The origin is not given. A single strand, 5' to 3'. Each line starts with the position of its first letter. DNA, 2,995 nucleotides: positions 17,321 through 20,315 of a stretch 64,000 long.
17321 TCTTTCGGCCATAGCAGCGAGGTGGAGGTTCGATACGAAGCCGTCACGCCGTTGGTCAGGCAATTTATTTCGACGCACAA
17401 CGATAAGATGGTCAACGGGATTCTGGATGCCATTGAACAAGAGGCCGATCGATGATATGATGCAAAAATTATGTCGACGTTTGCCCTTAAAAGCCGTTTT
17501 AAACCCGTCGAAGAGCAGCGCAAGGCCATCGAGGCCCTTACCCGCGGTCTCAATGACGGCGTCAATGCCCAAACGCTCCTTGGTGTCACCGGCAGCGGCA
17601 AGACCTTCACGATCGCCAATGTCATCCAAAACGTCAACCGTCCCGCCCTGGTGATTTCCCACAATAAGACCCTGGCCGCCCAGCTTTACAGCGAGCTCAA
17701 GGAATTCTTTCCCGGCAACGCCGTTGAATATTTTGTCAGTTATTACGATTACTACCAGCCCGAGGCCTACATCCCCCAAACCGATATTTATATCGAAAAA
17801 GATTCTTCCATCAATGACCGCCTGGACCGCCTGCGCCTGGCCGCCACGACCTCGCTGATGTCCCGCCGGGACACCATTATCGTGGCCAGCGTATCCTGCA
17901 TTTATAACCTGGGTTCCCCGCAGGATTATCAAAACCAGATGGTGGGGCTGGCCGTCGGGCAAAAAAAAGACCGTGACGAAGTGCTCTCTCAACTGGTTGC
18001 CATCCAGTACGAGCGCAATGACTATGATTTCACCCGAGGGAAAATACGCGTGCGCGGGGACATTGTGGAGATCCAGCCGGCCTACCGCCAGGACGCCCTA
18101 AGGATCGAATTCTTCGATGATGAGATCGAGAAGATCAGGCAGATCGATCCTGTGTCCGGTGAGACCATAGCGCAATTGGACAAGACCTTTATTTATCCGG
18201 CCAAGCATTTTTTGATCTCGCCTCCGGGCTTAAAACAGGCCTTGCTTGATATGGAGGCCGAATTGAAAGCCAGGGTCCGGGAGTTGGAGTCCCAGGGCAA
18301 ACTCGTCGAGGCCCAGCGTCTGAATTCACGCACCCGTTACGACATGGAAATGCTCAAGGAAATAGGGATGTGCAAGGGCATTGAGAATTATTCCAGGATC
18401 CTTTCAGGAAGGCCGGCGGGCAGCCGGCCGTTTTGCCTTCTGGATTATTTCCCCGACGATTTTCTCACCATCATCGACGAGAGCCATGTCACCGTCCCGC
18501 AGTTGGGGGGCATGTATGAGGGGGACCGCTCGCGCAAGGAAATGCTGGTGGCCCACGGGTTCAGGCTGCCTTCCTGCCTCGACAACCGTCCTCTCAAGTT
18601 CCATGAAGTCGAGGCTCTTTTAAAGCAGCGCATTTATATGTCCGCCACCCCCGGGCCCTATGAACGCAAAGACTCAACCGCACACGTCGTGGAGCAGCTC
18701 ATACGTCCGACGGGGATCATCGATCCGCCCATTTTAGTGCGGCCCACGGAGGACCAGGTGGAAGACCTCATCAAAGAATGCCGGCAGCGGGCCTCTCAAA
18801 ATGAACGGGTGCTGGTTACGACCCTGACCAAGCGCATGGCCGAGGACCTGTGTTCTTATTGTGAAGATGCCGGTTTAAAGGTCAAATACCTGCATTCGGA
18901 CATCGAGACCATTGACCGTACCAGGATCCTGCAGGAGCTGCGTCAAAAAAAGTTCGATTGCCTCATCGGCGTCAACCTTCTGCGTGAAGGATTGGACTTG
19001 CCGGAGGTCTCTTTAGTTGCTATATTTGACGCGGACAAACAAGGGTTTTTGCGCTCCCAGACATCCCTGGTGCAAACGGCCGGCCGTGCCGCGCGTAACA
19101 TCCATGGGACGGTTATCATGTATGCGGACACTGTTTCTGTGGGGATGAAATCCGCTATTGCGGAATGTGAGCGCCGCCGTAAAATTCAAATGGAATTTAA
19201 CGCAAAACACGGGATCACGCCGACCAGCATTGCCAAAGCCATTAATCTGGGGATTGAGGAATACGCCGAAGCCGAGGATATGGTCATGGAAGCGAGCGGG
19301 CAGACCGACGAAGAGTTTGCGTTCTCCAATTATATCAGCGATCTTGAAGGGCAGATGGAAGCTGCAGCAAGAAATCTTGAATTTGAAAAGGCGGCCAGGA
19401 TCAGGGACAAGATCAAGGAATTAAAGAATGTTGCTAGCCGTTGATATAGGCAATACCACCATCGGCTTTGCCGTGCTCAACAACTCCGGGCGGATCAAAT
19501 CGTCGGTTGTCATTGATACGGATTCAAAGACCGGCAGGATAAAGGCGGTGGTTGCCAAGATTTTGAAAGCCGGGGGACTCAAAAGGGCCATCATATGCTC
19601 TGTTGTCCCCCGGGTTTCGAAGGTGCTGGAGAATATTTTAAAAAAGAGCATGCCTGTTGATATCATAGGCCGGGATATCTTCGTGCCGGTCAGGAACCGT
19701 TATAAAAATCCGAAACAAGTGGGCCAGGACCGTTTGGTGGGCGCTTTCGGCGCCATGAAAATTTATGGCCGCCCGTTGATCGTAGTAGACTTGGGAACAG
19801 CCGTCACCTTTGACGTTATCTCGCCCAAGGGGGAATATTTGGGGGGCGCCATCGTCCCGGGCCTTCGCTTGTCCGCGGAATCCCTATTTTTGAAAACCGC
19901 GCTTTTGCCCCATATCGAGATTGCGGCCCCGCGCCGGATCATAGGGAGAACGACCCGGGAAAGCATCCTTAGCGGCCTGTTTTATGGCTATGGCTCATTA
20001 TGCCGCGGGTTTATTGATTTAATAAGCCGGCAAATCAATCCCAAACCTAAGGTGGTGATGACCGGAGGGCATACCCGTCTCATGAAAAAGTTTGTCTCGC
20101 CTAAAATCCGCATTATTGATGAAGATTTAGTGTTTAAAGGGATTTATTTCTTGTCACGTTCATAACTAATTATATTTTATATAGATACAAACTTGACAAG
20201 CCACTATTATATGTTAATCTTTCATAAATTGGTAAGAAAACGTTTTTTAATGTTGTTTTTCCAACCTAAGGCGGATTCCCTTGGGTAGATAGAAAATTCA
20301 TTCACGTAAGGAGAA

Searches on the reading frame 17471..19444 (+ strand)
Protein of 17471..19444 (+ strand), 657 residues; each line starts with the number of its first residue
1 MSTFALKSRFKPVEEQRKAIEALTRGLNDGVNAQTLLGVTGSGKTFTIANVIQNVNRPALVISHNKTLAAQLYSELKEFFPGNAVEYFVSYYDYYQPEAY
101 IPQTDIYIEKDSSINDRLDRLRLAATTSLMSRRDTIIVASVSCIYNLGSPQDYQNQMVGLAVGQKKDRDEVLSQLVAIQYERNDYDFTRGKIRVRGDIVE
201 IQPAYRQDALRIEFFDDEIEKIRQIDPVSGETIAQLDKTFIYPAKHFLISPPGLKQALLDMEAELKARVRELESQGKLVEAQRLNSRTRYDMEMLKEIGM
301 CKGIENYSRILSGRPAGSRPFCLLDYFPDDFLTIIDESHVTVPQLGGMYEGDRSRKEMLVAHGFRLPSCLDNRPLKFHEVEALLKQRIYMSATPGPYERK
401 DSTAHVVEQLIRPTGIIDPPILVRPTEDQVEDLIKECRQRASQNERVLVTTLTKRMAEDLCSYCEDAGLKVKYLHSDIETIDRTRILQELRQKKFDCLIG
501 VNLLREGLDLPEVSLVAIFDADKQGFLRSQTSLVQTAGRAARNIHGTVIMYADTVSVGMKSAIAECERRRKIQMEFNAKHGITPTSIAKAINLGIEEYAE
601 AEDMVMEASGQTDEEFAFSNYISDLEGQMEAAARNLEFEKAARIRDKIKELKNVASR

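Call 39: search_protein_families(library=pfam, proteins=[window:17471-19444:+])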
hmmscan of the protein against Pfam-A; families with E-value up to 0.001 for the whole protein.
window:17471-19444:+ (657 aa): 6 families
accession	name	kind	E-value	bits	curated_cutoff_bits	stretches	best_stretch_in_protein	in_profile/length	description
PF17757.6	UvrB_inter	-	3.7e-34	117.1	22.9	1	160-247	3-91/91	UvrB interaction domain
PF00271.37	Helicase_C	-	1.4e-20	74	23.5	1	430-543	3-109/110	Helicase conserved C-terminal domain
PF12344.14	UvrB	-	1.9e-18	66.4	27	1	550-591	1-42/43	Ultra-violet resistance protein B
PF04851.21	ResIII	-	2e-11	44.5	22.5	1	10-118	2-114/164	Type III restriction enzyme, res subunit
PF02151.25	UVR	-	1.2e-10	41.2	21.5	1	620-653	2-35/36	UvrB/uvrC motif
PF00270.35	DEAD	-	3.1e-06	27.5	26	1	15-94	3-85/167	DEAD/DEAH box helicase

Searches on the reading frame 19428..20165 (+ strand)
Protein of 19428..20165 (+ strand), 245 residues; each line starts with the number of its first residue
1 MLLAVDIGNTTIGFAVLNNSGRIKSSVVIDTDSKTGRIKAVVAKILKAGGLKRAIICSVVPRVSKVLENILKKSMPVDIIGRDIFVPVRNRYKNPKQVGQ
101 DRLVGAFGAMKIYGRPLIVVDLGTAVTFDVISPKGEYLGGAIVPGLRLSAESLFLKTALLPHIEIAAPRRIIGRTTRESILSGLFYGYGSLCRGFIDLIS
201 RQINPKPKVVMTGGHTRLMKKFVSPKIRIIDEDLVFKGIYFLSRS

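Call 39: search_protein_families(library=pfam, proteins=[window:19428-20165:+])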
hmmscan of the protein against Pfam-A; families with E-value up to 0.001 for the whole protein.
window:19428-20165:+ (245 aa): 1 family
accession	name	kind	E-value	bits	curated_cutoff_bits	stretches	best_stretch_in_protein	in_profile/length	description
PF03309.20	Pan_kinase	-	8.4e-55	186.2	24.7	1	2-196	1-203/205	Type III pantothenate kinase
